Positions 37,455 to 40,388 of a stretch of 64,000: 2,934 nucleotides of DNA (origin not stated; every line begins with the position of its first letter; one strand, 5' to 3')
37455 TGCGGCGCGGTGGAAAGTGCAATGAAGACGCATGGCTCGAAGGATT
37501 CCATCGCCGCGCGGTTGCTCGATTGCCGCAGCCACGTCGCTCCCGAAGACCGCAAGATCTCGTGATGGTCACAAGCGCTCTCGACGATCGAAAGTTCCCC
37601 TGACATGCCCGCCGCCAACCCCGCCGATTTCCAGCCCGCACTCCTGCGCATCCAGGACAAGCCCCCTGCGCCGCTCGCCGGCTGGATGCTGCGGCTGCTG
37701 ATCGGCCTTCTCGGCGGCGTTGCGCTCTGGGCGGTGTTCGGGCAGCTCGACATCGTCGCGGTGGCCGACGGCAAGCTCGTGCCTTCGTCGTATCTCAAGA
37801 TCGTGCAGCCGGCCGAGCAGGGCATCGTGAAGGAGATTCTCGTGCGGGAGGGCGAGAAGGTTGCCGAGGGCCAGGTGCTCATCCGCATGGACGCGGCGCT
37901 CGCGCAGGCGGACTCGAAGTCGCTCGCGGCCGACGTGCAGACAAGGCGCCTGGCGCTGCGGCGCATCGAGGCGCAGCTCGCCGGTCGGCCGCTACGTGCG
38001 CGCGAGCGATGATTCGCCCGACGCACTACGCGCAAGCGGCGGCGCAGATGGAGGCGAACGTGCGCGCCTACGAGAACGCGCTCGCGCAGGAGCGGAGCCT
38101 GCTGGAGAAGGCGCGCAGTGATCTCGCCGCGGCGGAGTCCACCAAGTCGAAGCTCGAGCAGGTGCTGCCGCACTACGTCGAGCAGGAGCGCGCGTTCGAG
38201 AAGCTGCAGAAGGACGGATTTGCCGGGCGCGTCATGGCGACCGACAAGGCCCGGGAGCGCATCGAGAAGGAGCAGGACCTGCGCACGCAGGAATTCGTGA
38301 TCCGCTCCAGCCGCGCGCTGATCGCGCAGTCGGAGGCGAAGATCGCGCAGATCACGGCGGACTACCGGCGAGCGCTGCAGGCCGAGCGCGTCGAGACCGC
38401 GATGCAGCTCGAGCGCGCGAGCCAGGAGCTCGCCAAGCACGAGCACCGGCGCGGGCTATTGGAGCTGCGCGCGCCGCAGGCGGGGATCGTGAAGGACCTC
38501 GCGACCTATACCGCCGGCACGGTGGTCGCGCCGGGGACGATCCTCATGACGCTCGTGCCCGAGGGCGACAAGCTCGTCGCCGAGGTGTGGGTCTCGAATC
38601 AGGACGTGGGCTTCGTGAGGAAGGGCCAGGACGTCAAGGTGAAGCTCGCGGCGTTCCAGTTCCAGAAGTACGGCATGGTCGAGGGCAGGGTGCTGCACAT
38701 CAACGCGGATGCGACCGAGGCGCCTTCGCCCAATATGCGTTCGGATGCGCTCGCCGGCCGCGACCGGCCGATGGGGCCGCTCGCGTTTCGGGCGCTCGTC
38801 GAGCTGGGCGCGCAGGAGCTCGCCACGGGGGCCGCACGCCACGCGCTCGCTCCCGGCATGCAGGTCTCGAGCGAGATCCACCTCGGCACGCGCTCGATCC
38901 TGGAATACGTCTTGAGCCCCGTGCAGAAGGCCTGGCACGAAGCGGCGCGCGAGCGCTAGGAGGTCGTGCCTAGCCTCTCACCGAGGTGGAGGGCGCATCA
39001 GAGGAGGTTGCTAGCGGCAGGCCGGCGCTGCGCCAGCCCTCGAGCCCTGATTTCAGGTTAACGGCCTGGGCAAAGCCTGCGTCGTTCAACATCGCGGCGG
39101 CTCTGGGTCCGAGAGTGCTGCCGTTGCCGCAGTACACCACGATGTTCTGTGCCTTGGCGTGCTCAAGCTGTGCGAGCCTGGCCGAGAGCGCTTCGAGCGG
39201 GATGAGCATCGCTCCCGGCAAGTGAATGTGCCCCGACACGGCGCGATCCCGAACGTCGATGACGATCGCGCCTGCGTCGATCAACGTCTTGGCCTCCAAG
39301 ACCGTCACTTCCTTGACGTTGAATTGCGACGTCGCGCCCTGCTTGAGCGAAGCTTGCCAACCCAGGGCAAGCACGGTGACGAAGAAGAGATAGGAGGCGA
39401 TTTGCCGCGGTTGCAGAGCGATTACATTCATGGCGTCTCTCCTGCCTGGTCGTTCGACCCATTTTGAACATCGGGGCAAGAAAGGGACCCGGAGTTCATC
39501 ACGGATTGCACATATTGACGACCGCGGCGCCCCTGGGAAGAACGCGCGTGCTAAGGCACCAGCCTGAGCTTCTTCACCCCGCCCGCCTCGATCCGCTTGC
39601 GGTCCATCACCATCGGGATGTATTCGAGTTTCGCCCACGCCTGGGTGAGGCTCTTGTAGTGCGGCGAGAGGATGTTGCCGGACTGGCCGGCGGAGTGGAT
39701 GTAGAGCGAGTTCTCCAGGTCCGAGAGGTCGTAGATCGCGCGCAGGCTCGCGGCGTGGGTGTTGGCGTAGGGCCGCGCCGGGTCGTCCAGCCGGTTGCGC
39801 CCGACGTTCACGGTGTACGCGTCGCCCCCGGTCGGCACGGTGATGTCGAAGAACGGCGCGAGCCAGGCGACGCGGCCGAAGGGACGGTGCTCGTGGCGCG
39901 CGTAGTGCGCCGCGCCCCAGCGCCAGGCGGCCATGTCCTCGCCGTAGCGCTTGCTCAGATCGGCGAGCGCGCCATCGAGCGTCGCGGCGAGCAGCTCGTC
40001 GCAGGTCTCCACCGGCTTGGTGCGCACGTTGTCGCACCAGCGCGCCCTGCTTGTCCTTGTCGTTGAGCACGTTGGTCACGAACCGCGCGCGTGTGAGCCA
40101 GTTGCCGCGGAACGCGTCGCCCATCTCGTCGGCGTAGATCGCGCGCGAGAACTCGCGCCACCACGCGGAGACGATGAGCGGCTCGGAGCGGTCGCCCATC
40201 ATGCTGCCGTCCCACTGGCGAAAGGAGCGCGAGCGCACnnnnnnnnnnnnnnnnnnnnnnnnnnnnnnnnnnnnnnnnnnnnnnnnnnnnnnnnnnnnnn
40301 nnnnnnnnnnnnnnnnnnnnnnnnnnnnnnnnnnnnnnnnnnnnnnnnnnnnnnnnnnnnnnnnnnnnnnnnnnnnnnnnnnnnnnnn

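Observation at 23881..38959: Split type I secretion locus: ABC exporter and HlyD adaptor separated by 11.5 kb carrying a lipoprotein, a giant lipase-RTX gene and a TA pair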

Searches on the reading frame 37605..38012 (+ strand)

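Call 5: search_protein_families(library=pfam, proteins=[window:37605-38012:+], max_evalue=0.01)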
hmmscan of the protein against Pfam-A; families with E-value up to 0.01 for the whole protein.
window:37605-38012:+ (135 aa): 2 families
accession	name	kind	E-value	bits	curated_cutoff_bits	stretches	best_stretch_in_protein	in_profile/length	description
PF13533.13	Biotin_lipoyl_2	-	2.2e-05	24.6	29.8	1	67-96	3-32/32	Biotin-lipoyl like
PF00364.28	Biotin_lipoyl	-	0.001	19.3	22.1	1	70-95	48-73/73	Biotin-requiring enzyme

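Call 56: search_protein_families(library=ncbifam, proteins=[window:37605-38003:+], max_evalue=0.001)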
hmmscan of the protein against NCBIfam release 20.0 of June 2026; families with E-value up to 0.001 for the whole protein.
window:37605-38003:+ (133 aa): 7 families
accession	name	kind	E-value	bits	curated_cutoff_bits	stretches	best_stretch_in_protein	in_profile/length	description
TIGR01843.1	type_I_hlyD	subfamily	2.4e-29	102.5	208.65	1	30-129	9-108/422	HlyD family type I secretion periplasmic adaptor subunit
TIGR01730.1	RND_mfp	subfamily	8.1e-09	34.9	94.9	1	67-124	29-86/322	efflux RND transporter periplasmic adaptor subunit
TIGR03794.1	NHLM_micro_HlyD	equivalog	3.7e-08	32.7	156.2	1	28-100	22-94/421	NHLP bacteriocin system secretion protein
TIGR01000.1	bacteriocin_acc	subfamily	1.9e-05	23.7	258.85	1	35-112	31-108/457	bacteriocin secretion accessory protein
TIGR02971.1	heterocyst_DevB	subfamily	0.00017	21.1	129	1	53-123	2-78/327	ABC exporter membrane fusion protein, DevB family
NF045904.1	RND-peri-MexE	equivalog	0.00086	18.3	714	0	67-123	66-122/390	multidrug efflux RND transporter periplasmic adaptor subunit MexE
NF033834.1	RND_adapt_MexA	exception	0.00088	18.5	750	0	67-113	66-112/373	multidrug efflux RND transporter periplasmic adaptor subunit MexA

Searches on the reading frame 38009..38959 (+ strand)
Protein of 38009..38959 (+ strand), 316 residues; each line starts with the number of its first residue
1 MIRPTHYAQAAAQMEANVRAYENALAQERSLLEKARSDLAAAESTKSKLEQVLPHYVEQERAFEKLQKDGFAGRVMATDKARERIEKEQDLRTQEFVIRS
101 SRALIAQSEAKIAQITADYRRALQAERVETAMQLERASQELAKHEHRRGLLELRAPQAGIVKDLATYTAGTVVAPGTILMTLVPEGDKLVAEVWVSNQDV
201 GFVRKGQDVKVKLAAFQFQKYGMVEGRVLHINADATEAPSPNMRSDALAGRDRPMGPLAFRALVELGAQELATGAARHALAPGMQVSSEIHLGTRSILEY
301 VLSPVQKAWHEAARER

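Call 5: search_protein_families(library=pfam, proteins=[window:38009-38959:+], max_evalue=0.01)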
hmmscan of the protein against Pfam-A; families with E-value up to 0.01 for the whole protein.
window:38009-38959:+ (316 aa): 2 families
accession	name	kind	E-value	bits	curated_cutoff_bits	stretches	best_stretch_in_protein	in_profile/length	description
PF13437.12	HlyD_3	-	6.9e-16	59.4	22.2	1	153-238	2-83/106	HlyD family secretion protein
PF16576.10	HlyD_D23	-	6.9e-07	29.2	30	1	103-231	56-184/214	Barrel-sandwich domain of CusB or HlyD membrane-fusion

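Call 56: search_protein_families(library=ncbifam, proteins=[window:38009-38956:+], max_evalue=0.001)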
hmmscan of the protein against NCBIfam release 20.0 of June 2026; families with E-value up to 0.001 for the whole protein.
window:38009-38956:+ (316 aa): 7 families
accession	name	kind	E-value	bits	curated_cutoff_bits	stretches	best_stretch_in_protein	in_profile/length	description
TIGR01843.1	type_I_hlyD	subfamily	8.8e-63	212.7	208.65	1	7-316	127-422/422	HlyD family type I secretion periplasmic adaptor subunit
TIGR02971.1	heterocyst_DevB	subfamily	1.3e-10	41.2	129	1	10-232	67-283/327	ABC exporter membrane fusion protein, DevB family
TIGR01000.1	bacteriocin_acc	subfamily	5.2e-08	32.2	258.85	1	6-237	170-405/457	bacteriocin secretion accessory protein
TIGR01730.1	RND_mfp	subfamily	1e-07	31.3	94.9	1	117-219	102-201/322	efflux RND transporter periplasmic adaptor subunit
TIGR00998.1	8a0101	subfamily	2.9e-07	29.8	390.8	1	7-233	82-283/334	EmrA/EmrK family multidrug efflux transporter periplasmic adaptor subunit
TIGR03794.1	NHLM_micro_HlyD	equivalog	5.4e-07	28.9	156.2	1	18-232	115-337/421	NHLP bacteriocin system secretion protein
TIGR00999.1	8a0102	subfamily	2.2e-06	27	319.3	1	78-216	36-156/271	CzcB/NccB family metal efflux transporter periplasmic adaptor subunit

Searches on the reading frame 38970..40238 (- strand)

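Call 5: search_protein_families(library=pfam, proteins=[window:38970-40238:-], max_evalue=0.01)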
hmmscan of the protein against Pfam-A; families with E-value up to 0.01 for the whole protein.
window:38970-40238:- (422 aa): 2 families
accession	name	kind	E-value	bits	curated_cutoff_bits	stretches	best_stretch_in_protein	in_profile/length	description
PF00581.25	Rhodanese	-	7.7e-13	49.2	22.2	1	315-404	4-101/102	Rhodanese-like domain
PF01804.23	Penicil_amidase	-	9.8e-06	25.3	21.3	1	6-93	483-577/675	Penicillin amidase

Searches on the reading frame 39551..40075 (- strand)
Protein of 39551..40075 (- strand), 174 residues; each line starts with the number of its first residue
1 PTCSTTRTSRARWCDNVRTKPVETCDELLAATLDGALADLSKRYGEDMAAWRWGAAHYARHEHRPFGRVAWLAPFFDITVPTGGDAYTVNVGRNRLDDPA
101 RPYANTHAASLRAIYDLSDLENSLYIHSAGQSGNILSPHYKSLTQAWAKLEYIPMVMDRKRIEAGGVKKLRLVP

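Call 30: search_protein_families(library=pfam, proteins=[window:39551-40075:-], max_evalue=0.001)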
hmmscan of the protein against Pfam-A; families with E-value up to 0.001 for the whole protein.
window:39551-40075:- (174 aa): 1 family
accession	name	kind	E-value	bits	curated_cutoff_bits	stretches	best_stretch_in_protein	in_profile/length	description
PF01804.23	Penicil_amidase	-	1.8e-36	126.9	21.3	1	9-164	530-675/675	Penicillin amidase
